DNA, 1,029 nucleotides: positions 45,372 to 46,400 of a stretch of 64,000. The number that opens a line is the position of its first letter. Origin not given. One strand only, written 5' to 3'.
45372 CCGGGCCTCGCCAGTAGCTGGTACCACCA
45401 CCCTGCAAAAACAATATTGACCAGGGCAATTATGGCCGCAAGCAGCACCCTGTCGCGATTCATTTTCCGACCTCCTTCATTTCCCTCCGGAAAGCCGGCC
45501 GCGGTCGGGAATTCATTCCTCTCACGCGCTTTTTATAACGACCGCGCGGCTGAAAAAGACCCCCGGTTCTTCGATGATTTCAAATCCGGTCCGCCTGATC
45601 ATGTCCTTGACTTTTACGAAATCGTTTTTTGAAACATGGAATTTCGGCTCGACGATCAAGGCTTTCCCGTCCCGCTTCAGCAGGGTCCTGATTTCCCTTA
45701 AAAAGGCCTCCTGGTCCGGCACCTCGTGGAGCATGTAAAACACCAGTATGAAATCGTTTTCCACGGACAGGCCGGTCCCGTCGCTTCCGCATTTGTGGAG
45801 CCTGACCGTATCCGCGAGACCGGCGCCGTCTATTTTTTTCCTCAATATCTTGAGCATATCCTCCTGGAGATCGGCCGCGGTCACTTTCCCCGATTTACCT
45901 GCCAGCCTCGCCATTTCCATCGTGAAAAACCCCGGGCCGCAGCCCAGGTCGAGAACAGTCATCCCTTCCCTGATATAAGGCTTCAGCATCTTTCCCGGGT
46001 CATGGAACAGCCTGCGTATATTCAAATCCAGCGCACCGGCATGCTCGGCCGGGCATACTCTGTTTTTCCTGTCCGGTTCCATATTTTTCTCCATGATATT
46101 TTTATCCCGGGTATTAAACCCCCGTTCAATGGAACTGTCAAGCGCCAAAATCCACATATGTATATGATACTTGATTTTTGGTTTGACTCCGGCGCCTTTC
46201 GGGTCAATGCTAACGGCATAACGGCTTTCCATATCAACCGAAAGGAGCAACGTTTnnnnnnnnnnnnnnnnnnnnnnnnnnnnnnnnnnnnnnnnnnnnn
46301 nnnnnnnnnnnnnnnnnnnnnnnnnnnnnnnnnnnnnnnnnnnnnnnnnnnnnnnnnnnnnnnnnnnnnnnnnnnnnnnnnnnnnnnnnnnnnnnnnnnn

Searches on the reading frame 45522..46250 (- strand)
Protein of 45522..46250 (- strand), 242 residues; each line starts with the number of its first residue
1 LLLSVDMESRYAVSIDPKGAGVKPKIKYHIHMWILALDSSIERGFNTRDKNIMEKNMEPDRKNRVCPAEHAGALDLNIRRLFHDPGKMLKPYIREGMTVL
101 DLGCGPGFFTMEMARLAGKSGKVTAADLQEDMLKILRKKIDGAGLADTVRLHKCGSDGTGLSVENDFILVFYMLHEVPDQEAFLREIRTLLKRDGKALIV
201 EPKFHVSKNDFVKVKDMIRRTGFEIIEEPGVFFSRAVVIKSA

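Call 19: search_protein_families(library=pfam, proteins=[window:45522-46250:-])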
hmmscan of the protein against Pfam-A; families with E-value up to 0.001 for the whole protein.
window:45522-46250:- (242 aa): 14 families
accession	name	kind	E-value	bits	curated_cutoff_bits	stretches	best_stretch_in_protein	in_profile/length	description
PF13847.12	Methyltransf_31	-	3.3e-16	59.7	27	1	94-203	2-113/145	Methyltransferase domain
PF13649.12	Methyltransf_25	-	3.4e-16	60.2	27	1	99-195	1-97/97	Methyltransferase domain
PF01209.24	Ubie_methyltran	-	5.5e-15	55.8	20.1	1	76-201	29-153/233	ubiE/COQ5 methyltransferase family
PF08241.18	Methyltransf_11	-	2e-14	54.4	21.2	1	100-199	1-95/95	Methyltransferase domain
PF13489.12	Methyltransf_23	-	4.5e-13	49.7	27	1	87-203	14-120/164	Methyltransferase domain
PF08242.18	Methyltransf_12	-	7.3e-12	46.3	30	1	100-196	1-97/98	Methyltransferase domain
PF01728.25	FtsJ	-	3.7e-06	27.4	24.1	1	93-137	19-62/181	FtsJ-like methyltransferase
PF01135.25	PCMT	-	1.2e-05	25.6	20.3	1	90-159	70-137/210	Protein-L-isoaspartate(D-aspartate) O-methyltransferase (PCMT)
PF02353.26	CMAS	-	1.3e-05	25.1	27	1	93-199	60-164/273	Mycolic acid cyclopropane synthetase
PF00398.26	RrnaAD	-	2.5e-05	24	24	1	92-141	27-73/263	Ribosomal RNA adenine dimethylase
PF05175.20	MTS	-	5.9e-05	23.2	23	1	96-225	32-168/170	Methyltransferase small domain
PF01189.24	Methyltr_RsmB-F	-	0.00013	22.1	27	1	94-149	7-62/199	16S rRNA methyltransferase RsmB/F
PF10294.15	Methyltransf_16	-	0.00052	20.3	21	1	93-212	44-168/174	Lysine methyltransferase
PF12847.13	Methyltransf_18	-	0.00089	19.7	27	0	91-228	10-138/151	Methyltransferase domain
